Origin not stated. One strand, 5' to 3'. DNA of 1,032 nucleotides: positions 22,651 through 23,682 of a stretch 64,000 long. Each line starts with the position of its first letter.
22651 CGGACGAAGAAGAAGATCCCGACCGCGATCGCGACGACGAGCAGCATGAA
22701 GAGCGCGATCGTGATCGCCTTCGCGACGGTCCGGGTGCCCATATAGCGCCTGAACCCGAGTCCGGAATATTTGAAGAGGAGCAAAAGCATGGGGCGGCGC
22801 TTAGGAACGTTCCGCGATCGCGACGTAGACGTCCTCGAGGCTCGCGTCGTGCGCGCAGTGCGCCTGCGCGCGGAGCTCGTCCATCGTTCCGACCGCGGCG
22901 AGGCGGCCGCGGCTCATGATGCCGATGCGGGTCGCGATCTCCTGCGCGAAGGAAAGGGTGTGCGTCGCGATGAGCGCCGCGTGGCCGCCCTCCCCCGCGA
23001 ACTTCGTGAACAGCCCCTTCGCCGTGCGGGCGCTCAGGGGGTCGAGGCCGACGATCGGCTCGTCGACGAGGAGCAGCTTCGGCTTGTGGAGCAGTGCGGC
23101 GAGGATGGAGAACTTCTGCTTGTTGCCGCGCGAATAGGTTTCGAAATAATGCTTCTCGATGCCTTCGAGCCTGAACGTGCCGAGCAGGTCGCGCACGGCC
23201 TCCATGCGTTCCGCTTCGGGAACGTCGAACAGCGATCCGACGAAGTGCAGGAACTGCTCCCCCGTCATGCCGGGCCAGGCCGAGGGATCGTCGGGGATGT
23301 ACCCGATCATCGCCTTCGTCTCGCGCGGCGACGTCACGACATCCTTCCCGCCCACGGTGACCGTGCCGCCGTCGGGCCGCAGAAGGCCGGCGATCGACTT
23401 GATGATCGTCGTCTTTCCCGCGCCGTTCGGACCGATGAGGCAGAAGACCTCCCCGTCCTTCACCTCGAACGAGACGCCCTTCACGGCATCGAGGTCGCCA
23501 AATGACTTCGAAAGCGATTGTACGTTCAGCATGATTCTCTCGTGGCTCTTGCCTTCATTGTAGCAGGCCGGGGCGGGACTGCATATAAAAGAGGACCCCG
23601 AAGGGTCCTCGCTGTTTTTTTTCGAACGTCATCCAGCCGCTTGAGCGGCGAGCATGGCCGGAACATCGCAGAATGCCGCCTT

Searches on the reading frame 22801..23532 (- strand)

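Call 38: search_protein_families(library=pfam, proteins=[window:22801-23532:-], max_evalue=0.1)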
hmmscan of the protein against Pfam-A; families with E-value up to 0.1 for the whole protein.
window:22801-23532:- (243 aa): 21 families
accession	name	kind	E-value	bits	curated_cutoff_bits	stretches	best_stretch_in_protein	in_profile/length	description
PF00005.33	ABC_tran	-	3.3e-29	102.7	25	1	17-160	1-136/137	ABC transporter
PF13304.12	AAA_21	-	5.3e-12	46.8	27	2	30-53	2-25/304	AAA domain, putative AbiEii toxin, Type IV TA system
PF01695.23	IstB_IS21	-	2.3e-05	24.4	24.1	1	143-197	146-198/238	IstB-like ATP binding protein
PF13476.12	AAA_23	-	2.6e-05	25.4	27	1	20-49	13-41/201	AAA domain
PF13555.12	AAA_29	-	0.00012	22.1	27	1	20-55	15-50/61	P-loop containing region of AAA domain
PF13604.12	AAA_30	-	0.0008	19.6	27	1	28-60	19-51/191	AAA domain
PF00004.35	AAA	-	0.0024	18.8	21.2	1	31-65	2-34/131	ATPase family associated with various cellular activities (AAA)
PF13191.12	AAA_16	-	0.0032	18.4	32.6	1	26-66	21-63/167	AAA ATPase domain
PF13175.12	AAA_15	-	0.0034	17.5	32.1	1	28-52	24-48/374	AAA ATPase domain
PF02367.23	TsaE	-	0.004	17.6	26.6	1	23-52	17-46/128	Threonylcarbamoyl adenosine biosynthesis protein TsaE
PF25199.1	nSTAND_NTPase5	-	0.0072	16.6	34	1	25-58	39-73/145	Novel STAND NTPase 5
PF00448.28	SRP54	-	0.014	15.5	22.7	1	29-65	3-39/196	SRP54-type protein, GTPase domain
PF07728.20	AAA_5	-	0.017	15.5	22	1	30-54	2-26/139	AAA domain (dynein-related subfamily)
PF13401.12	AAA_22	-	0.018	15.8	27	1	29-69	7-33/130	AAA domain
PF22039.1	HUTI_composite_bact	-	0.022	14.9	25.5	1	209-223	8-22/26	Imidazolonepropionase-like composite domain, bacteria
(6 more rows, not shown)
